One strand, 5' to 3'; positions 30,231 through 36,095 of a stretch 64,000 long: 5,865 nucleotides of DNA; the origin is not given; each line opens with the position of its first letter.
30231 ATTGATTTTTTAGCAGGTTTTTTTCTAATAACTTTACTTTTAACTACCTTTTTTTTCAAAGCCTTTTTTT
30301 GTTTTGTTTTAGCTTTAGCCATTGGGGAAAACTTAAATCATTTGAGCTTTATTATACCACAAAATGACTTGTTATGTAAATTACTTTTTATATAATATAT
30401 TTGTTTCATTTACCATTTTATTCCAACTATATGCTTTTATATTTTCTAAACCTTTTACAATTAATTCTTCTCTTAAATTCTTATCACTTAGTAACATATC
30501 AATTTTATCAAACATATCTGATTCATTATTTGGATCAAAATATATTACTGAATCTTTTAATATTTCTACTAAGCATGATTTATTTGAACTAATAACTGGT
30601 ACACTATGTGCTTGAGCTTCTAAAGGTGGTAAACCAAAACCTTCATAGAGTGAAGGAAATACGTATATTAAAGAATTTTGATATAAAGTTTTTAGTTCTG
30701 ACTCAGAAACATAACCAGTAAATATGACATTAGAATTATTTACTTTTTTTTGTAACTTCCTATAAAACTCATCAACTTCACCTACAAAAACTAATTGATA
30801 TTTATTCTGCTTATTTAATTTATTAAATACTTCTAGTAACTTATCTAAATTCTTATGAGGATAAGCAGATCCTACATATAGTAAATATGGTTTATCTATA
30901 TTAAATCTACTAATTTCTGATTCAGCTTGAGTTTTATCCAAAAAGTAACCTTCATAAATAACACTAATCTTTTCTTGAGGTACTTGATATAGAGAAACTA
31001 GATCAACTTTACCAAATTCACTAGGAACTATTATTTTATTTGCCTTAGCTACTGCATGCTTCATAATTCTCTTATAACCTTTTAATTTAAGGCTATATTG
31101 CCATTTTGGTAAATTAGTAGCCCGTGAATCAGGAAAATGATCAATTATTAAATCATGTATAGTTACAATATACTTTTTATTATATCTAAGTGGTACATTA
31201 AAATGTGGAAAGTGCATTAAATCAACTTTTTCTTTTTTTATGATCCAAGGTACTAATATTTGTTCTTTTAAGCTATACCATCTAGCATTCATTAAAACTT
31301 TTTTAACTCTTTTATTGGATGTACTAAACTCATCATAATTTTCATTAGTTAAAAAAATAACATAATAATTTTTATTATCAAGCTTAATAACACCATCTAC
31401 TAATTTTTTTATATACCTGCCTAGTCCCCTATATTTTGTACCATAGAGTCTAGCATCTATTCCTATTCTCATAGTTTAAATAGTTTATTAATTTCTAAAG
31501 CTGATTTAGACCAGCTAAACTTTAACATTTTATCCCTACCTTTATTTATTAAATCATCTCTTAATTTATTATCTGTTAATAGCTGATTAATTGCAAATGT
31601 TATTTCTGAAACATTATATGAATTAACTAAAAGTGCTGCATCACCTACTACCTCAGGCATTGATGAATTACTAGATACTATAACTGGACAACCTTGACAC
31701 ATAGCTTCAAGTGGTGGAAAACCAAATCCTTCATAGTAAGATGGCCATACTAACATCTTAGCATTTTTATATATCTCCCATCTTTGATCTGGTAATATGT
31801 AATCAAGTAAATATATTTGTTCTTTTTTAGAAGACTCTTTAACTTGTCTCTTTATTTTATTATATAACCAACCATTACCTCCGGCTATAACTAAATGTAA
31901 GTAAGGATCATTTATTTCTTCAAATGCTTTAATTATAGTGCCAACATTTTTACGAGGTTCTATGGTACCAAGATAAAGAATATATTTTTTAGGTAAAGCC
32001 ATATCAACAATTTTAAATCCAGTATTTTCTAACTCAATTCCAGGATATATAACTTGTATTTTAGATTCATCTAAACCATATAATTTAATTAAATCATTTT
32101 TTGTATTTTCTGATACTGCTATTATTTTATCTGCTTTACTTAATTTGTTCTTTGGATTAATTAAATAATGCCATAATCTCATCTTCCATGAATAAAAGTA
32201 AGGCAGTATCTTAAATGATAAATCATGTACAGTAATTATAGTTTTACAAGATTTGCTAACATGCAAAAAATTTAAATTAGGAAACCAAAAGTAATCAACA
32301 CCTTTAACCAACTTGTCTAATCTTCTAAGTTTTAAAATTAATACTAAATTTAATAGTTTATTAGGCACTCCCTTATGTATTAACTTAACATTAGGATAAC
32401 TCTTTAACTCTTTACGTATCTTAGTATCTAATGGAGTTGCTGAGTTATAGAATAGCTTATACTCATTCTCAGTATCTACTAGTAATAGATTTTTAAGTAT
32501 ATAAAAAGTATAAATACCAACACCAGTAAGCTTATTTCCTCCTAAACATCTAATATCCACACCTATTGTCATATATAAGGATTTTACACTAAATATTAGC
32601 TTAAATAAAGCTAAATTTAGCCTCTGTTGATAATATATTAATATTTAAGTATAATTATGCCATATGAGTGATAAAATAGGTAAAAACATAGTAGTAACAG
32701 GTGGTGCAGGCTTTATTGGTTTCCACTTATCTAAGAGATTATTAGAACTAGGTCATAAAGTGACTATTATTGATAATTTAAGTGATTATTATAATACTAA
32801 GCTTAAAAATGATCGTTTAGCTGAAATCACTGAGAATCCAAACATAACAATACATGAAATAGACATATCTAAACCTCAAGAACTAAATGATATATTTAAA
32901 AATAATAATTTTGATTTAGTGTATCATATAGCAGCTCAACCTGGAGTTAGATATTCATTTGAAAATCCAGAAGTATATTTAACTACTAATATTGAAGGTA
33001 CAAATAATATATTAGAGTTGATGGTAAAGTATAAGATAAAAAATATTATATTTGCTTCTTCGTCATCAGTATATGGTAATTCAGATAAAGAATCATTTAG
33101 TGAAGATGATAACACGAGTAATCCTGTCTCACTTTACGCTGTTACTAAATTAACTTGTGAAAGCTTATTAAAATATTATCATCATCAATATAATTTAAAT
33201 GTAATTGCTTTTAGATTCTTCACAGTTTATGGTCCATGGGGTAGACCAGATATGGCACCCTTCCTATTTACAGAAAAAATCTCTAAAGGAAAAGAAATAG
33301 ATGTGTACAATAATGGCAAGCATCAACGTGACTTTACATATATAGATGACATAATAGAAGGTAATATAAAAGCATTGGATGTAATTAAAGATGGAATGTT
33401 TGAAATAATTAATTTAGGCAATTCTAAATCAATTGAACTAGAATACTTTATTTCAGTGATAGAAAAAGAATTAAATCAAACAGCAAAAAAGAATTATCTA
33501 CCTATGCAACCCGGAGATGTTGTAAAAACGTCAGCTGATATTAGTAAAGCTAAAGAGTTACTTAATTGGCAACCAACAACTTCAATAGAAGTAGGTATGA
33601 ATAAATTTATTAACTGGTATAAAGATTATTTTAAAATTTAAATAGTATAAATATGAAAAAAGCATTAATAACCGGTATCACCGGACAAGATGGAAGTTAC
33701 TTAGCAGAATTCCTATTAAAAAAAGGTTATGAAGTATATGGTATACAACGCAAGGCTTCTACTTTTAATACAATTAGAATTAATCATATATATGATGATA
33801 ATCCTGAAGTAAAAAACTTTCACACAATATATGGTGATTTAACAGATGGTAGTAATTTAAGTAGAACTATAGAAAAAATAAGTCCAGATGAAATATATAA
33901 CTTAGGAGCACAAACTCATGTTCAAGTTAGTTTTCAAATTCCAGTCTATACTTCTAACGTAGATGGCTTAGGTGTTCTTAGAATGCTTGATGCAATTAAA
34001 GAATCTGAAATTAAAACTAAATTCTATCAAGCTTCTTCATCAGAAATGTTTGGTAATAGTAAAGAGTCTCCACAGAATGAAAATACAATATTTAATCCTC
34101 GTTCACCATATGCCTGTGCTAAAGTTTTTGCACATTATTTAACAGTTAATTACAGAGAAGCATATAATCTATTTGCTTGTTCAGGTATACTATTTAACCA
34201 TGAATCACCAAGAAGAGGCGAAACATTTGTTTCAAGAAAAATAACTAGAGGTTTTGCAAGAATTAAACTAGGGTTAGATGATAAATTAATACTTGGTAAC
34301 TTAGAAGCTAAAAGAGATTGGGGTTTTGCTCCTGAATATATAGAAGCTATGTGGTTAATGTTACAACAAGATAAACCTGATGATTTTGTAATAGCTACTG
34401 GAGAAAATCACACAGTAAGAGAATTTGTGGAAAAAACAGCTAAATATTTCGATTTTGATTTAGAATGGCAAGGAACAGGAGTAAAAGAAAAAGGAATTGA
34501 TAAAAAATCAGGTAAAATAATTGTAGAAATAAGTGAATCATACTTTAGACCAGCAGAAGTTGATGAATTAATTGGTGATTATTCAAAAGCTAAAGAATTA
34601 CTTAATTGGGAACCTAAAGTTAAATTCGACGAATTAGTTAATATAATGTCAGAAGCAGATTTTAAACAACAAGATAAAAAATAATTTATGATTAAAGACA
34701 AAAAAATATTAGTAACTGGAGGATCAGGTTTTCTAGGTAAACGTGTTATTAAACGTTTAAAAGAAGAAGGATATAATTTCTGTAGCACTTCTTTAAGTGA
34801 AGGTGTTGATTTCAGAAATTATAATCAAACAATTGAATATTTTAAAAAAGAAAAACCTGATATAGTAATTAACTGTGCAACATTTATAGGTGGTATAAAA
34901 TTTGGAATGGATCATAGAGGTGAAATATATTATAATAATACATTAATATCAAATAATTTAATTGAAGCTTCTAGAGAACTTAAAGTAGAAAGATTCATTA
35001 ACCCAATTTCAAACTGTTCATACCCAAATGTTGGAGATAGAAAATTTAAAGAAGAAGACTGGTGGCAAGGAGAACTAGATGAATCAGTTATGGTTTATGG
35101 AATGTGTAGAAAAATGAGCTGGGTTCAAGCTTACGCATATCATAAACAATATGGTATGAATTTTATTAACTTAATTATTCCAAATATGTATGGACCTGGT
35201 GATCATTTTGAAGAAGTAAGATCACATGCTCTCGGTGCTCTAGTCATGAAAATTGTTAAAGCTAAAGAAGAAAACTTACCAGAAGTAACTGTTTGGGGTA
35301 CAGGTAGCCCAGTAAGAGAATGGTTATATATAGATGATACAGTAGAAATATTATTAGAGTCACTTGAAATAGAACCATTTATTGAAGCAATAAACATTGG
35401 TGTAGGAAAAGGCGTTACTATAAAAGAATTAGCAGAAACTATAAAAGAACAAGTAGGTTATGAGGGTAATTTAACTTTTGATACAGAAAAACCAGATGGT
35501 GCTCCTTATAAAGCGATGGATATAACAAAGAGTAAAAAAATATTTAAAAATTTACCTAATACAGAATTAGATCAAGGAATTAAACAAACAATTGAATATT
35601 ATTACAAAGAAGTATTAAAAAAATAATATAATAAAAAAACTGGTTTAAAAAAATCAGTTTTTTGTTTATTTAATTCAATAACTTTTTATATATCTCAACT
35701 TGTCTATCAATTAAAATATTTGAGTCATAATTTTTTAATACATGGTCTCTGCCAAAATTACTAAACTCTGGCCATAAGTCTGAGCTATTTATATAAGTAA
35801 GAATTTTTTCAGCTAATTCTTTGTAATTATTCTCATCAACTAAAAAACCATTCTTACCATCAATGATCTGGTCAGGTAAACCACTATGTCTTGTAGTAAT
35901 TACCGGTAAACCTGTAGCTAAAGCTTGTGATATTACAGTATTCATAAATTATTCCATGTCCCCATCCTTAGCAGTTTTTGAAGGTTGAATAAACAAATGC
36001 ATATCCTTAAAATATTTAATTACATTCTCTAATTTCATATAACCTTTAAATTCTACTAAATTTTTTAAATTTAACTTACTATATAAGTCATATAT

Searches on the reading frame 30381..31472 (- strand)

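Call 7: search_protein_families(library=pfam, proteins=[window:30381-31472:-], max_evalue=0.00001)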
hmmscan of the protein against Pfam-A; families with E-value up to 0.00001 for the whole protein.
window:30381-31472:- (363 aa): 4 families
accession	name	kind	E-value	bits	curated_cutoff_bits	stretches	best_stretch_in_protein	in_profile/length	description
PF00534.26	Glycos_transf_1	-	8.8e-38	130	26.4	1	183-339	4-167/172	Glycosyl transferases group 1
PF13692.12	Glyco_trans_1_4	-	3.1e-27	96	27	1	195-330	2-142/142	Glycosyl transferases group 1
PF13439.12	Glyco_transf_4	-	1.7e-13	51.4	28.5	1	16-176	3-166/170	Glycosyltransferase Family 4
PF20706.3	GT4-conflict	-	2e-10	40.6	26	1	192-315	195-327/385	Family 4 Glycosyltransferase in conflict systems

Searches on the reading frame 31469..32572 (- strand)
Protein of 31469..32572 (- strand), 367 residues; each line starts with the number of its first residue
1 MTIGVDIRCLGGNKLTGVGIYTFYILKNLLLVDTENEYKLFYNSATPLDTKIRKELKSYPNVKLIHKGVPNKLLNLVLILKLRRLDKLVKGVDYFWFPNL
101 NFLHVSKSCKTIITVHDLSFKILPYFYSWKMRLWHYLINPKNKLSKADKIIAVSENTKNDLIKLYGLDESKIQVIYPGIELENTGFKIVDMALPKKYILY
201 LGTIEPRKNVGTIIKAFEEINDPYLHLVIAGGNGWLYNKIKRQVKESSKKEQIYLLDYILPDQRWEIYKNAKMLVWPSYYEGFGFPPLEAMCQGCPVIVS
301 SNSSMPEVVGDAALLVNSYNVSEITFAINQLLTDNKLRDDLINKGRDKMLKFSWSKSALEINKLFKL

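Call 7: search_protein_families(library=pfam, proteins=[window:31469-32572:-], max_evalue=0.00001)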
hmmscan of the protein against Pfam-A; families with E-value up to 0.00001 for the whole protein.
window:31469-32572:- (367 aa): 4 families
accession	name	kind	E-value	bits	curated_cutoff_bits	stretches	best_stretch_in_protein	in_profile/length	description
PF00534.26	Glycos_transf_1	-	4.2e-35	121.2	26.4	1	194-347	14-171/172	Glycosyl transferases group 1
PF13692.12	Glyco_trans_1_4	-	6.7e-25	88.4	27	1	196-334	2-142/142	Glycosyl transferases group 1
PF13439.12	Glyco_transf_4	-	3e-15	57.1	28.5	1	75-182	54-169/170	Glycosyltransferase Family 4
PF20706.3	GT4-conflict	-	2.7e-10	40.2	26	1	145-311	145-322/385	Family 4 Glycosyltransferase in conflict systems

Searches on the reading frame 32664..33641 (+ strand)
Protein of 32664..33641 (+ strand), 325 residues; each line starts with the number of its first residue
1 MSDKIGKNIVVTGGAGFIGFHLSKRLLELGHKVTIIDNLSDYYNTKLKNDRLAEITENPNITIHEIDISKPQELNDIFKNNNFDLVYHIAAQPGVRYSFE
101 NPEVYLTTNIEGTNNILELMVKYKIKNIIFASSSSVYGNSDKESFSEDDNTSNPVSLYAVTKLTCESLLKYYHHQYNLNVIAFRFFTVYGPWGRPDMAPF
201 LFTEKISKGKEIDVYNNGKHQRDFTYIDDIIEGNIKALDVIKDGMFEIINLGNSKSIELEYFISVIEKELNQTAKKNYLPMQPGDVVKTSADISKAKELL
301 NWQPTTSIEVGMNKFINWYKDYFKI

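Call 7: search_protein_families(library=pfam, proteins=[window:32664-33641:+], max_evalue=0.00001)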
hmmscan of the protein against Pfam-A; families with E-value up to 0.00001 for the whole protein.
window:32664-33641:+ (325 aa): 7 families
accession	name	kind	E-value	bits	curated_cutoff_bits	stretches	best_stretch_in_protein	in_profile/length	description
PF01370.27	Epimerase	-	6.6e-63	212.8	20.9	1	9-252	1-240/240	NAD dependent epimerase/dehydratase family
PF16363.11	GDP_Man_Dehyd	-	1.4e-59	202.7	27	1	11-313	2-330/332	GDP-mannose 4,6 dehydratase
PF01073.25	3Beta_HSD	-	2.7e-23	82.8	22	1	10-244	1-235/280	3-beta hydroxysteroid dehydrogenase/isomerase family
PF02719.21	Polysacc_synt_2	-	9.6e-20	71.4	20.2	1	9-258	1-237/293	Polysaccharide biosynthesis protein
PF04321.23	RmlD_sub_bind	-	5.1e-17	62.3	27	1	8-243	2-202/287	RmlD substrate binding domain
PF07993.18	NAD_binding_4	-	1.7e-11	44.2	20.1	1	11-190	1-209/258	Male sterility protein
PF13460.12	NAD_binding_10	-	3.9e-08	33.8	27.2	1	13-171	1-133/184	NAD(P)H-binding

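Call 8: search_protein_families(library=ncbifam, proteins=[window:32664-33641:+], max_evalue=1e-8)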
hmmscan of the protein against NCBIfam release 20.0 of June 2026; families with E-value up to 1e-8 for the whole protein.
window:32664-33641:+ (325 aa): 25 families
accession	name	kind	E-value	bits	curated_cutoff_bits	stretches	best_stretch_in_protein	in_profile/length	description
TIGR01179.1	galE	equivalog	2.2e-51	174.7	262.3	1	8-320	1-326/332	UDP-glucose 4-epimerase GalE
TIGR01181.1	dTDP_gluc_dehyt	equivalog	2.4e-48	164.9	365.1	1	9-321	2-313/321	dTDP-glucose 4,6-dehydratase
TIGR04180.1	EDH_00030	hypoth_equivalog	5.9e-41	140.5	475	1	9-306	1-296/297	NAD-dependent 4,6-dehydratase LegB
TIGR02197.1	heptose_epim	equivalog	3e-37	128.5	274.6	1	9-321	1-315/316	ADP-glyceromanno-heptose 6-epimerase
NF007956.0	PRK10675.1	subfamily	4.5e-34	118.1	394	1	8-314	2-324/338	UDP-glucose 4-epimerase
NF011728.1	PRK15181.1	equivalog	1.7e-31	109.5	760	1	7-322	16-340/348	Vi polysaccharide biosynthesis UDP-N-acetylglucosaminuronic acid C-4 epimerase TviC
NF007490.0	PRK10084.1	subfamily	3.4e-28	98.7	649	1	8-320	2-335/361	dTDP-glucose 4,6-dehydratase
NF007582.0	PRK10217.1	equivalog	3.5e-28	98.7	698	1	7-319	2-331/355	dTDP-glucose 4,6-dehydratase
TIGR02622.1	CDP_4_6_dhtase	equivalog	1.5e-25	90.1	278.45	1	6-323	4-334/352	CDP-glucose 4,6-dehydratase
NF043036.1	ErythonDh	equivalog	1.1e-21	77.4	325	1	8-203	2-194/321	D-erythronate dehydrogenase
NF008872.0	PRK11908.1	equivalog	3.2e-20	72.5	294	1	7-321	2-337/349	bifunctional UDP-4-keto-pentose/UDP-xylose synthase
NF042423.1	oxyalk_red_Shew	equivalog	4.6e-20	72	580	1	7-237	9-220/331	2-alkyl-3-oxoalkanoate reductase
NF008360.0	PRK11150.1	equivalog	6.7e-20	71.5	452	1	9-257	2-241/310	ADP-glyceromanno-heptose 6-epimerase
NF005998.1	PRK08125.1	equivalog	5.7e-19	67.9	777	1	7-319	316-649/649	bifunctional UDP-4-amino-4-deoxy-L-arabinose formyltransferase/UDP-glucuronic acid oxidase ArnA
TIGR01472.1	gmd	equivalog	5.9e-18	65.2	415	1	9-187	3-184/342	GDP-mannose 4,6-dehydratase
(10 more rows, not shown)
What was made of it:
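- On dTDP-glucose 4,6-dehydratase (RmlB), as a candidate identity for ORF 32664-33641: The score is 164.9 against a cut-off of 365 (call 8).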

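Call 70: search_solved_structures(query=window:32664-33641:+, max_evalue=1e-40, show_alignments=0)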
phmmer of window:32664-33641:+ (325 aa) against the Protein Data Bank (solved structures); distinct sequences matched with E-value up to 1e-40: 4.
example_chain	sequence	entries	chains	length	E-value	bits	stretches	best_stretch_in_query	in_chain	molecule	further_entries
5u4q_A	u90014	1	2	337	6.7e-93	314.8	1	9-325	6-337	dTDP-glucose 4,6-dehydratase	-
6zl6_A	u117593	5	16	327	4.2e-55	190.6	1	9-324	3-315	Epimerase domain-containing protein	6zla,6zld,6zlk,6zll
6zlj_A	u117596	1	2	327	1.5e-54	188.8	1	9-324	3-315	Epimerase domain-containing protein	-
4zrm_A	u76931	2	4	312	6.5e-49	170.3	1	8-320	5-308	UDP-glucose 4-epimerase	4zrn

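Call 71: search_solved_structures(query=window:32664-33641:+, max_evalue=1e-50, show_alignments=2)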
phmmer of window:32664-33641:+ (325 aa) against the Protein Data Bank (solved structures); distinct sequences matched with E-value up to 1e-50: 3.
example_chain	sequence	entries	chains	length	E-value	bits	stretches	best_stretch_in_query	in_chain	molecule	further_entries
5u4q_A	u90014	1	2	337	6.7e-93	314.8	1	9-325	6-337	dTDP-glucose 4,6-dehydratase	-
6zl6_A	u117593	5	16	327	4.2e-55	190.6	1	9-324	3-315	Epimerase domain-containing protein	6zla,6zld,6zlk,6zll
6zlj_A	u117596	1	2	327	1.5e-54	188.8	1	9-324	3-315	Epimerase domain-containing protein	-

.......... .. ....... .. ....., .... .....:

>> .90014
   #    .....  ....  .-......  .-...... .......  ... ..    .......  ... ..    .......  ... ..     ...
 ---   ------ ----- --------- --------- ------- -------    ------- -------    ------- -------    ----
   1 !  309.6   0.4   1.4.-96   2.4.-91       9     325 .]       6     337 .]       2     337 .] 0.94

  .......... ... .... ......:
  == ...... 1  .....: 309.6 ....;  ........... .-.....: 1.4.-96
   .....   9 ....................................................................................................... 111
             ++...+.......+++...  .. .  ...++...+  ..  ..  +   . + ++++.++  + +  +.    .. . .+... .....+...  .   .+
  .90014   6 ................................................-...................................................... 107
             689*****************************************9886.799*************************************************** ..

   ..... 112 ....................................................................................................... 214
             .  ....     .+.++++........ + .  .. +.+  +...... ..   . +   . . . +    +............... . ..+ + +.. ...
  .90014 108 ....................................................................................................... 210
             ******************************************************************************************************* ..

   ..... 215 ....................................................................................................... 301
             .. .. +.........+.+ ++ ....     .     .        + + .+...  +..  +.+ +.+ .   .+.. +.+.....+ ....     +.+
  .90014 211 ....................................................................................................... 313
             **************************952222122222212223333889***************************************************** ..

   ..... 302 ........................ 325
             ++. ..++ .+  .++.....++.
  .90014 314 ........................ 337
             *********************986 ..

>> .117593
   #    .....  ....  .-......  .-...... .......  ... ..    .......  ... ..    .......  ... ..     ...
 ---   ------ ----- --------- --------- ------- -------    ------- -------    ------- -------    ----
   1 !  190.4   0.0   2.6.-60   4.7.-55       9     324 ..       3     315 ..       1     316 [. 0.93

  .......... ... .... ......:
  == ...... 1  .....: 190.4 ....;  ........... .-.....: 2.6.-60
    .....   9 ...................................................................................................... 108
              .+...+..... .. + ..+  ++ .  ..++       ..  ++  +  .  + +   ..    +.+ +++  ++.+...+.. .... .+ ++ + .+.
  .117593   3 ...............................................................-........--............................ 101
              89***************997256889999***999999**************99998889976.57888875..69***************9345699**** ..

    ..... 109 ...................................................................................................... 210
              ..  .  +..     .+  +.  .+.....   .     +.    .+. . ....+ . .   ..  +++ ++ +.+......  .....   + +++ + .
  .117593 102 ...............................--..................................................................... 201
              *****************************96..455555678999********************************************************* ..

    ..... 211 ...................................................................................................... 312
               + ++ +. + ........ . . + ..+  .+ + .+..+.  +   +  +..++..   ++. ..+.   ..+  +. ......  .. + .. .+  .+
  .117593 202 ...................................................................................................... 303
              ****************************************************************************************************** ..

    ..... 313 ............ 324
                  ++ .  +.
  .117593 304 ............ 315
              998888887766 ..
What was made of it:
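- On dTDP-glucose 4,6-dehydratase (RmlB), as a candidate identity for ORF 32664-33641: The closest solved relatives carry the same SSSS motif, and UDP-GlcA 4-epimerase is among them (call 71).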

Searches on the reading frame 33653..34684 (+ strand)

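Call 7: search_protein_families(library=pfam, proteins=[window:33653-34684:+], max_evalue=0.00001)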
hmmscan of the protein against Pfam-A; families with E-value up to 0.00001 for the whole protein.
window:33653-34684:+ (343 aa): 3 families
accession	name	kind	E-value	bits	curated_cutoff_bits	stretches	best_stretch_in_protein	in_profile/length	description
PF16363.11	GDP_Man_Dehyd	-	1.6e-143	478.6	27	1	5-332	1-332/332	GDP-mannose 4,6 dehydratase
PF01370.27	Epimerase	-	1.5e-68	231.2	20.9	1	4-248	1-240/240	NAD dependent epimerase/dehydratase family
PF04321.23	RmlD_sub_bind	-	4.8e-09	36.1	27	1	3-175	2-147/287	RmlD substrate binding domain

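Call 8: search_protein_families(library=ncbifam, proteins=[window:33653-34684:+], max_evalue=1e-8)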
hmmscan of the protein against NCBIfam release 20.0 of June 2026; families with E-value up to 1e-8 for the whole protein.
window:33653-34684:+ (343 aa): 7 families
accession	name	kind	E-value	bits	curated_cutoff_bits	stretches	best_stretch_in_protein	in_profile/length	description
TIGR01472.1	gmd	equivalog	2e-162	540.2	415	1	2-339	1-341/342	GDP-mannose 4,6-dehydratase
TIGR04180.1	EDH_00030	hypoth_equivalog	4.2e-26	91.7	475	1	5-323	2-296/297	NAD-dependent 4,6-dehydratase LegB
TIGR01181.1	dTDP_gluc_dehyt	equivalog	3.7e-24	85.4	365.1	1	4-327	2-302/321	dTDP-glucose 4,6-dehydratase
TIGR02622.1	CDP_4_6_dhtase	equivalog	1.6e-23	83.4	278.45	1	2-171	5-172/352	CDP-glucose 4,6-dehydratase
TIGR01179.1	galE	equivalog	1.1e-18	67.2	262.3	1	4-173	2-166/332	UDP-glucose 4-epimerase GalE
NF011728.1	PRK15181.1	equivalog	5.2e-11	42.1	760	1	2-188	16-200/348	Vi polysaccharide biosynthesis UDP-N-acetylglucosaminuronic acid C-4 epimerase TviC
NF043036.1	ErythonDh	equivalog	2.6e-09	36.7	325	1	3-167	2-163/321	D-erythronate dehydrogenase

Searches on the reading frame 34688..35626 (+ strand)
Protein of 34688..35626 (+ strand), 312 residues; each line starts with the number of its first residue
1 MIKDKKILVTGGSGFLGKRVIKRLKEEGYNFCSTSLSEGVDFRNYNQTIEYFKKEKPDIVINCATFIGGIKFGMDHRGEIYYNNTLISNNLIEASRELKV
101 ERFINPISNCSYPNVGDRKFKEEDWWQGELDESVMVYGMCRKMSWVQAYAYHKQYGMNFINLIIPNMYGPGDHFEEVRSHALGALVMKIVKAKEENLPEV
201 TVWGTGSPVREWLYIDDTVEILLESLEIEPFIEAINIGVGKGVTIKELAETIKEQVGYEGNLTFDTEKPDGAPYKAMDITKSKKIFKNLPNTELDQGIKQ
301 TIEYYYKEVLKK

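Call 7: search_protein_families(library=pfam, proteins=[window:34688-35626:+], max_evalue=0.00001)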
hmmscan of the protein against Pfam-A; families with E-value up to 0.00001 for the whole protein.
window:34688-35626:+ (312 aa): 3 families
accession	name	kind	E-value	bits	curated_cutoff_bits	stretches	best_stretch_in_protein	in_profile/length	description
PF01370.27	Epimerase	-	4.7e-46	157.6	20.9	1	7-238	1-240/240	NAD dependent epimerase/dehydratase family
PF16363.11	GDP_Man_Dehyd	-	2.8e-18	66.9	27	1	40-263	59-273/332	GDP-mannose 4,6 dehydratase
PF04321.23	RmlD_sub_bind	-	2.9e-09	36.9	27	1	6-66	2-61/287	RmlD substrate binding domain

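Call 8: search_protein_families(library=ncbifam, proteins=[window:34688-35626:+], max_evalue=1e-8)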
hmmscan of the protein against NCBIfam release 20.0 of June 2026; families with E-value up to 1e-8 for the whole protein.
window:34688-35626:+ (312 aa): 7 families
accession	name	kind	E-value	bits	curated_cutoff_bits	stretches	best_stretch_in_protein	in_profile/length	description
NF047922.1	GDPFucSynFcl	equivalog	5.6e-67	226.4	500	1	4-308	2-304/308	GDP-L-fucose synthase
TIGR01181.1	dTDP_gluc_dehyt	equivalog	6e-19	68.3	365.1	1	41-307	58-313/321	dTDP-glucose 4,6-dehydratase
TIGR01179.1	galE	equivalog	9.3e-16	57.5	262.3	1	6-302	1-322/332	UDP-glucose 4-epimerase GalE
TIGR02197.1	heptose_epim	equivalog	2.8e-14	53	274.6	1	7-306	1-314/316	ADP-glyceromanno-heptose 6-epimerase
NF007490.0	PRK10084.1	subfamily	1.3e-11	44.1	649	1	148-307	178-336/361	dTDP-glucose 4,6-dehydratase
TIGR04180.1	EDH_00030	hypoth_equivalog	6.4e-10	38.6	475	0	42-268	58-268/297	NAD-dependent 4,6-dehydratase LegB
NF007582.0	PRK10217.1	equivalog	7.4e-09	35.1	698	0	148-306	171-332/355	dTDP-glucose 4,6-dehydratase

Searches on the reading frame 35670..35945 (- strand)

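Call 7: search_protein_families(library=pfam, proteins=[window:35670-35945:-], max_evalue=0.00001)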
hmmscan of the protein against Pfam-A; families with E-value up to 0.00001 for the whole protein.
window:35670-35945:- (91 aa): 2 families
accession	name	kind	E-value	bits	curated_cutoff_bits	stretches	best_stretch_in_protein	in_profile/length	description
PF00534.26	Glycos_transf_1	-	4.4e-13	49.6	26.4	1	4-66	108-170/172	Glycosyl transferases group 1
PF13692.12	Glyco_trans_1_4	-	3.6e-11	43.9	27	1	2-53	90-141/142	Glycosyl transferases group 1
